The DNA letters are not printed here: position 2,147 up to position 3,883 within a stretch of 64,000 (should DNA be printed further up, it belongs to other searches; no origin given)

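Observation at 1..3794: Tandem array of three divergent prepilin::beta-propeller fusion genes with a duplicated promoter-terminator cassette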

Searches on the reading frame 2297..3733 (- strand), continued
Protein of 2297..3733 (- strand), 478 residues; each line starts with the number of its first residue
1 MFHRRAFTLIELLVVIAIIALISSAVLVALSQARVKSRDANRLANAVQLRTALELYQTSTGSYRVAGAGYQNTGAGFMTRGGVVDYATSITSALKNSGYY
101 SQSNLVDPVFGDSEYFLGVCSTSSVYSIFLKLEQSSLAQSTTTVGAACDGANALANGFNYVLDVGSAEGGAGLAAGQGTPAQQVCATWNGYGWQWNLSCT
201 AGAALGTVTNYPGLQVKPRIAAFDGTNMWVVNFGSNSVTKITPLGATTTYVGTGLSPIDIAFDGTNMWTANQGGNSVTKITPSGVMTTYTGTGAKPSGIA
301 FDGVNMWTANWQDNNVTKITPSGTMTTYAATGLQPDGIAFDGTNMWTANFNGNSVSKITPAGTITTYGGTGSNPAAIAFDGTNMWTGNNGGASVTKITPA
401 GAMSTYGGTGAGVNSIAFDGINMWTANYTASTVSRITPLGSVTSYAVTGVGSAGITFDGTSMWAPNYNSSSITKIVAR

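Call 40: find_encoding_contigs(protein=P0048, flank=10000, max_places=2)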
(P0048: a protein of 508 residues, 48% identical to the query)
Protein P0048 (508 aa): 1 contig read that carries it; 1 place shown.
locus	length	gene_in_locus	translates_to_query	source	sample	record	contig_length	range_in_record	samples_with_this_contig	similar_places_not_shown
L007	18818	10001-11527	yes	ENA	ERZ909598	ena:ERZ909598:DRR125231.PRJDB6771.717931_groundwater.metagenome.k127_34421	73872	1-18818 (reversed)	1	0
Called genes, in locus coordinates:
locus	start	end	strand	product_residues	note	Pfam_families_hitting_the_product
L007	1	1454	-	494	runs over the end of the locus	PF13347:MFS_2 (weak), PF07690:MFS_1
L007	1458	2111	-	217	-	PF25990:Beta-barrel_YknX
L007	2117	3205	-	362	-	PF25881:HH_YBHG (weak)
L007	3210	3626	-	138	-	PF01047:MarR, PF12802:MarR_2, PF13463:HTH_27 (weak)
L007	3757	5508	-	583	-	PF08447:PAS_3 (weak), PF00512:HisKA (weak), PF02518:HATPase_c, PF00072:Response_reg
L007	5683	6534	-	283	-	PF10648:Gmad2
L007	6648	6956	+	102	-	-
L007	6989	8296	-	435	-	PF06245:DUF1015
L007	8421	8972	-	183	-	-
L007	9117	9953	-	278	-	PF07963:N_methyl, PF13385:Laminin_G_3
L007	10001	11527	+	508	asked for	PF07963:N_methyl, PF24684:Vgb_lyase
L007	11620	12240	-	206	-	PF07963:N_methyl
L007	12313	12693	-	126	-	-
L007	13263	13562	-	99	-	-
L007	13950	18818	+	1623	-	?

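Call 43: find_related_loci(query=A4, collection=genome_contigs, flank=10000)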
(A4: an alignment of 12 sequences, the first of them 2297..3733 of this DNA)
Query A4 (478 aa) in genome_contigs; peptide patterns used: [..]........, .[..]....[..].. (x = any residue, [..] = any of these).
600 stretches matched a pattern (row limit reached: there are more); 235 encode a relative of the query (tblastn E <= 1e-3); the best 80 are kept; 80 distinct loci.
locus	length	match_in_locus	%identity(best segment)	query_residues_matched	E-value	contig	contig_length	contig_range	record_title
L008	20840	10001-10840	43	217-477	1e-41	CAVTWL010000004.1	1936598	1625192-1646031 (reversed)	MAG: Bryobacterales bacterium isolate MFD09671.bin.2.103 genome assembly, contig: contig_4012, whole genome shotgun sequ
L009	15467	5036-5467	40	5-150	3e-19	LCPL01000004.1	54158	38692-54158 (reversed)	MAG: Parcubacteria group bacterium GW2011_GWC2_48_17 UY29_C0004, whole genome shotgun sequence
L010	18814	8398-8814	37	5-151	2e-15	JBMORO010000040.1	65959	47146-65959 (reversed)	MAG: Patescibacteria group bacterium isolate Betzabe_MAG182 MAG182_40, whole genome shotgun sequence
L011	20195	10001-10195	54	3-67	7e-14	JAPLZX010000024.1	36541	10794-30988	MAG: Candidatus Zambryskiibacteriota bacterium isolate LacPavin_0419_WC90_MAG_35_8 LacPavin_0419_WC90_scaffold_31554, wh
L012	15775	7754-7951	53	1-63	7e-14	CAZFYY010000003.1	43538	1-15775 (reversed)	MAG TPA_asm: uncultured Gammaproteobacteria bacterium isolate SRP296810_co1_333 genome assembly, contig: NODE_701_length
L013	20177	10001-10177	56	5-63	2e-13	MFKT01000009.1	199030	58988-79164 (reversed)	MAG: Candidatus Kaiserbacteria bacterium RIFCSPHIGHO2_01_FULL_53_29 rifcsphigho2_01_scaffold_163, whole genome shotgun s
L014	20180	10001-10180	57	4-63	6e-13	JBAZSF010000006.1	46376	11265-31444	MAG: Candidatus Paceibacterota bacterium isolate SO_2017_GW1_167 NODE_3811_length_46376_cov_3.037168_OW334_2017, whole g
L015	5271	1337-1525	51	1-63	4e-12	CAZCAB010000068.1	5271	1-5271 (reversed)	MAG TPA_asm: uncultured Gammaproteobacteria bacterium isolate SRP167671_co2_16 genome assembly, contig: NODE_17853_lengt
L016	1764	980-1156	51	1-57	1e-11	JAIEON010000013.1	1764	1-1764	MAG: Patescibacteria group bacterium isolate co.spades.DASTOOL.1kb_105 c_000000255393, whole genome shotgun sequence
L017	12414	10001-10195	38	2-66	1e-10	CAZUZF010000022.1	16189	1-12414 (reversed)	MAG TPA_asm: uncultured Gammaproteobacteria bacterium isolate binchicken_co38_1268 genome assembly, contig: NODE_7580_le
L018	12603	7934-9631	46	4-136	1e-10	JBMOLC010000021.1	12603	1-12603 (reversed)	MAG: Patescibacteria group bacterium isolate Betzabe_MAG014 MAG014_21, whole genome shotgun sequence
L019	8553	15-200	60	4-65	2e-10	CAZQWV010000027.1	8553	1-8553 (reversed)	MAG TPA_asm: uncultured Candidatus Saccharibacteria bacterium isolate SRP300315_co1_34 genome assembly, contig: NODE_344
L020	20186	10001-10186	45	5-66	4e-10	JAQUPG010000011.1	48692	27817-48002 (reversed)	MAG: Patescibacteria group bacterium isolate STD1_219 NODE_1386_length_48692_cov_6.697745_Sandtown_D1, whole genome shot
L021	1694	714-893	50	4-63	3e-10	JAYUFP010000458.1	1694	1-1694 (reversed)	MAG: Isosphaeraceae bacterium isolate GFS_7813 GFS_7813_457, whole genome shotgun sequence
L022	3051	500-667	50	7-60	6e-10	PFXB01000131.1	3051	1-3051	MAG: candidate division WWE3 bacterium CG_4_9_14_3_um_filter_43_9 CG_4_9_14_3_um_filter_150_scaffold_102336_c, whole gen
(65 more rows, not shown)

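Call 44: list_cluster_members(proteins=[window:2297-3733:-, window:770-2224:-, L001:11528-13024:+, L001:13211-14647:+, window:3795-5588:-, window:16758-19979:-, window:9690-11060:-, window:57703-59361:-])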
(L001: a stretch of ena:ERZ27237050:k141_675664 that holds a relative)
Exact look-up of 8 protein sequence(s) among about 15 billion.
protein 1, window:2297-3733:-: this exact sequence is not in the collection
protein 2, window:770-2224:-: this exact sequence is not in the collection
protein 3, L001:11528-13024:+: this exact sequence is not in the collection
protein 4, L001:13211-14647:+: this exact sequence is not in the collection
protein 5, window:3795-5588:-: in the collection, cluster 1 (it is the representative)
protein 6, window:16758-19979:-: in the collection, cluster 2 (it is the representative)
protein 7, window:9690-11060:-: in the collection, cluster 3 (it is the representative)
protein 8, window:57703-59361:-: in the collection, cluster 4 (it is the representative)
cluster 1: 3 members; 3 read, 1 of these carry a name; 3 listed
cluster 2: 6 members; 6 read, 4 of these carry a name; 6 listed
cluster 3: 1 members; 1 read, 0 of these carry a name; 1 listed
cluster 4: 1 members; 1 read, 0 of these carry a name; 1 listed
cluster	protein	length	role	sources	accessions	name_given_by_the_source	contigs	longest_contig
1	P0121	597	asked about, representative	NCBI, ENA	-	-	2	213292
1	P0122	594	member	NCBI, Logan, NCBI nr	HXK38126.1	MAG TPA: translational GTPase TypA [Candidatus Paceibacterota bacterium] | translational GTPase TypA [Candidatus Paceibacterota bacterium]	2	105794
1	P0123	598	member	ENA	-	-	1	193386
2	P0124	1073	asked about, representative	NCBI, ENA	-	-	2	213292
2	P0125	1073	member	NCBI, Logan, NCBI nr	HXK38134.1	MAG TPA: DNA-directed RNA polymerase subunit beta [Candidatus Paceibacterota bacterium] | DNA-directed RNA polymerase subunit beta [Candidatus Paceibacterota bacterium]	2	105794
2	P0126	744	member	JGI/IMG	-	DNA-directed RNA polymerase subunit beta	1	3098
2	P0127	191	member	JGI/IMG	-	DNA-directed RNA polymerase subunit beta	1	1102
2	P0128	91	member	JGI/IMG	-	DNA-directed RNA polymerase subunit beta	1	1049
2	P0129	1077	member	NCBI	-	-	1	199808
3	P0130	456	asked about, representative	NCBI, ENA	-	-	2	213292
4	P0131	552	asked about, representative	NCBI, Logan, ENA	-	-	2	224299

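Call 52: find_encoding_contigs(protein=P0004, flank=10000, max_places=2)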
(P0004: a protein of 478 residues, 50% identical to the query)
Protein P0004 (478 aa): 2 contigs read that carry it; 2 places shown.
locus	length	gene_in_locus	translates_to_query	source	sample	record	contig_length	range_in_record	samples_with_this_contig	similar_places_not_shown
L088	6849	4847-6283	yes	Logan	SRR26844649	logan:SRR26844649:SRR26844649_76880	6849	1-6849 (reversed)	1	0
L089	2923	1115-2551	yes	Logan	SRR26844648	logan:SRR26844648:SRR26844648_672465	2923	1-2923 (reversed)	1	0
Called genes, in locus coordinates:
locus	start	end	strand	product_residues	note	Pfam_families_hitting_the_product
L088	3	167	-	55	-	?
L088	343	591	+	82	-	-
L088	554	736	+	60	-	-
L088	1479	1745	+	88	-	PF03831:YjdM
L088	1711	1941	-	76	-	-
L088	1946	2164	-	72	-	-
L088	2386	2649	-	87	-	-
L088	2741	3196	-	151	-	-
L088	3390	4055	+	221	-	-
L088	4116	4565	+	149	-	PF01814:Hemerythrin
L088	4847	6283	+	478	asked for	PF07963:N_methyl, PF24684:Vgb_lyase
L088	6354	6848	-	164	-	?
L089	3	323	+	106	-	?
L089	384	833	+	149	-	PF01814:Hemerythrin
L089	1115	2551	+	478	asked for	PF07963:N_methyl, PF24684:Vgb_lyase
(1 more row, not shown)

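Call 58: find_encoding_contigs(protein=P0122, flank=10000, max_places=2)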
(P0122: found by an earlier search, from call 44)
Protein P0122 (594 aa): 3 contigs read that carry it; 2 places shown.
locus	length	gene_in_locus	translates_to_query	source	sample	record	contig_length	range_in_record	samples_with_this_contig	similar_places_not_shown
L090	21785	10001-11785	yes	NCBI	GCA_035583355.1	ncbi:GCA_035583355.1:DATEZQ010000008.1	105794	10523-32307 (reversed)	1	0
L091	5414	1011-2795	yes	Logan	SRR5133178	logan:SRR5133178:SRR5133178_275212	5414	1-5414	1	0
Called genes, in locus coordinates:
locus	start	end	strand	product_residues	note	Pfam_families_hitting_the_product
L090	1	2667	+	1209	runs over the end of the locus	PF04997:RNA_pol_Rpb1_1, PF00623:RNA_pol_Rpb1_2, PF04983:RNA_pol_Rpb1_3, PF05000:RNA_pol_Rpb1_4 (weak), PF04998:RNA_pol_Rpb1_5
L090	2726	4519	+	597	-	PF01807:Zn_ribbon_DnaG, PF08275:DNAG_N, PF01751:Toprim, PF13155:Toprim_2, PF13362:Toprim_3 (weak), PF13662:Toprim_4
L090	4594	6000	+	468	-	-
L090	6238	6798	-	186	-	PF01931:NTPase_I-T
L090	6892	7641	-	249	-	PF01471:PG_binding_1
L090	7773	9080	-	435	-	PF01209:Ubie_methyltran, PF13489:Methyltransf_23, PF08241:Methyltransf_11, PF08242:Methyltransf_12, PF13649:Methyltransf_25, PF13847:Methyltransf_31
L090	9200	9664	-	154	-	-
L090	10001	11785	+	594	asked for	PF00009:GTP_EFTU, PF01926:MMR_HSR1 (weak), PF22042:EF-G_D2, PF03144:GTP_EFTU_D2, PF00679:EFG_C, PF21018:BipA_C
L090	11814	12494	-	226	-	PF00072:Response_reg, PF00486:Trans_reg_C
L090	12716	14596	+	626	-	PF00122:E1-E2_ATPase, PF00702:Hydrolase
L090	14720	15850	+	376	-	PF05496:RuvB_N, PF00158:Sigma54_activat (faint), PF13191:AAA_16 (faint), PF00004:AAA, PF07728:AAA_5 (weak), PF16193:AAA_assoc_2, PF12002:MgsA_C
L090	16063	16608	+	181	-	PF07638:Sigma70_ECF, PF04542:Sigma70_r2, PF08281:Sigma70_r4_2, PF04545:Sigma70_r4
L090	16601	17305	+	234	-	-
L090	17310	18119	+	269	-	-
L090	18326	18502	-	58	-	-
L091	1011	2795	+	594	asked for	PF00009:GTP_EFTU, PF01926:MMR_HSR1 (weak), PF22042:EF-G_D2, PF03144:GTP_EFTU_D2, PF00679:EFG_C, PF21018:BipA_C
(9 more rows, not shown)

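Call 59: find_encoding_contigs(protein=P0123, flank=10000, max_places=2)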
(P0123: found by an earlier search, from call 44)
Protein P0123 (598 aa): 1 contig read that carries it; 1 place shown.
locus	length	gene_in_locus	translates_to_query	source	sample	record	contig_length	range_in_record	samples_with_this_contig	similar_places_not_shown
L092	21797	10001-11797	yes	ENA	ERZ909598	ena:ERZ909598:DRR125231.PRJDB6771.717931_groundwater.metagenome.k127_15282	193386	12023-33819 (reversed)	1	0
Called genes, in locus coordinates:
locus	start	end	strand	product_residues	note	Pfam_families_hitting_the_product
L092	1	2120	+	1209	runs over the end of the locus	PF04997:RNA_pol_Rpb1_1, PF00623:RNA_pol_Rpb1_2, PF04983:RNA_pol_Rpb1_3, PF05000:RNA_pol_Rpb1_4 (weak), PF04998:RNA_pol_Rpb1_5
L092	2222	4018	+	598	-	PF01807:Zn_ribbon_DnaG, PF08275:DNAG_N, PF01751:Toprim, PF13155:Toprim_2, PF13662:Toprim_4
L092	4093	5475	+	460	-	-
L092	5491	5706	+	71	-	-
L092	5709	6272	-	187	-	PF01931:NTPase_I-T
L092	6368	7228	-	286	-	PF01471:PG_binding_1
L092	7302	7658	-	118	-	-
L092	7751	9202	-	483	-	PF01209:Ubie_methyltran, PF05175:MTS, PF13489:Methyltransf_23, PF13847:Methyltransf_31, PF08241:Methyltransf_11, PF08242:Methyltransf_12, PF13649:Methyltransf_25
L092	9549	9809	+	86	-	-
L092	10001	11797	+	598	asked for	PF00009:GTP_EFTU, PF01926:MMR_HSR1 (weak), PF22042:EF-G_D2 (weak), PF03144:GTP_EFTU_D2, PF00679:EFG_C, PF21018:BipA_C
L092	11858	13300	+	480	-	-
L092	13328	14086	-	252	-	PF00072:Response_reg (faint), PF00486:Trans_reg_C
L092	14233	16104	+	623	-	PF00122:E1-E2_ATPase, PF00702:Hydrolase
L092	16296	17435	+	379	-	PF05496:RuvB_N, PF00158:Sigma54_activat (faint), PF13191:AAA_16 (faint), PF00004:AAA, PF07728:AAA_5 (weak), PF16193:AAA_assoc_2, PF12002:MgsA_C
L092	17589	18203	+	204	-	PF07638:Sigma70_ECF (weak), PF04542:Sigma70_r2, PF08281:Sigma70_r4_2, PF04545:Sigma70_r4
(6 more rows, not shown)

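Call 72: search_protein_families(library=pfam, proteins=[P0002, P0005, P0008, P0068, L004:11274-12227:+, L004:12268-12696:+, L004:12704-14572:+, L006:3576-5036:-, L002:7005-8522:+, L002:9202-9888:+], max_evalue=0.01)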
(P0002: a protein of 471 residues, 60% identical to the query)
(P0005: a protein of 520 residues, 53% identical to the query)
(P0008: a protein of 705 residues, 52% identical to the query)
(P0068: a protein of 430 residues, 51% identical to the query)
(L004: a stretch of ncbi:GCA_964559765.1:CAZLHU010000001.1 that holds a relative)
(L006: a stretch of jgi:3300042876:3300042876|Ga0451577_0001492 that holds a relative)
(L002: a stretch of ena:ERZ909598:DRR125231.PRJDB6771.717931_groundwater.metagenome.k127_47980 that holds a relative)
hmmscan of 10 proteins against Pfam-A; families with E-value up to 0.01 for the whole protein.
P0002 (471 aa): 1 family
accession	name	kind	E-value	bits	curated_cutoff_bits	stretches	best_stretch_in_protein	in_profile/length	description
PF05430.17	Methyltransf_30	-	0.0018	18.6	22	0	332-379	66-113/124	S-adenosyl-L-methionine-dependent methyltransferase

P0005 (520 aa): 3 families
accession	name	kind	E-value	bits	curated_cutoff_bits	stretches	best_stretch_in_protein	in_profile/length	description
PF19078.6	Big_12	-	3.7e-19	69.3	27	1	30-105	5-81/102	Bacterial Ig-like domain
PF13360.13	PQQ_2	-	0.0023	18.1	27.6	0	202-390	11-168/233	Outer membrane protein assembly factor BamB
PF04234.18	CopC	-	0.0066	17.9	23.3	0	427-493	15-84/92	CopC domain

P0008 (705 aa): 5 families
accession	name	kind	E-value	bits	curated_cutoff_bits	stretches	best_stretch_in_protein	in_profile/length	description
PF24684.1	Vgb_lyase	-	1.2e-31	110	50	2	178-406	25-265/290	Virginiamycin B lyase family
PF19078.6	Big_12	-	7.8e-15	55.4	27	1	39-118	3-81/102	Bacterial Ig-like domain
PF08450.18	SGL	-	1.9e-09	37.9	26.3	1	313-374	175-236/246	SMP-30/Gluconolactonase/LRE-like region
PF01471.23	PG_binding_1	-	1.4e-05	25.6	23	1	634-680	1-44/57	Putative peptidoglycan binding domain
PF01436.27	NHL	-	0.00079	19.8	20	0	168-191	3-27/28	NHL repeat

P0068 (430 aa): 1 family
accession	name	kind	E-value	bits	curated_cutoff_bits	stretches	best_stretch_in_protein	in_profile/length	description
PF07963.17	N_methyl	-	3.8e-07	29.9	21.2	1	5-28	2-25/27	Prokaryotic N-terminal methylation motif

L004:11274-12227:+ (317 aa): 1 family
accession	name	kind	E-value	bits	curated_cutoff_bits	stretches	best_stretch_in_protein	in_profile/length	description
PF07963.17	N_methyl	-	0.0012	18.8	21.2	1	24-46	4-26/27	Prokaryotic N-terminal methylation motif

L004:12268-12696:+ (142 aa): 0 families

L004:12704-14572:+ (622 aa): 1 family
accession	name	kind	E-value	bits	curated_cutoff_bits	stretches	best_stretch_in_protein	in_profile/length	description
PF05137.18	PilN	-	0.0039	17.6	22.8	0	440-498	19-78/78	Fimbrial assembly protein (PilN)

L006:3576-5036:- (486 aa): 2 families
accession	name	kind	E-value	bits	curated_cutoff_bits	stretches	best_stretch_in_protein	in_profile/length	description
PF07963.17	N_methyl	-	5.5e-07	29.3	21.2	1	2-26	2-26/27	Prokaryotic N-terminal methylation motif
PF19755.4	DUF6242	-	0.00034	21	29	0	352-409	158-217/217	Domain of unknown function (DUF6242)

L002:7005-8522:+ (505 aa): 0 families

L002:9202-9888:+ (228 aa): 0 families
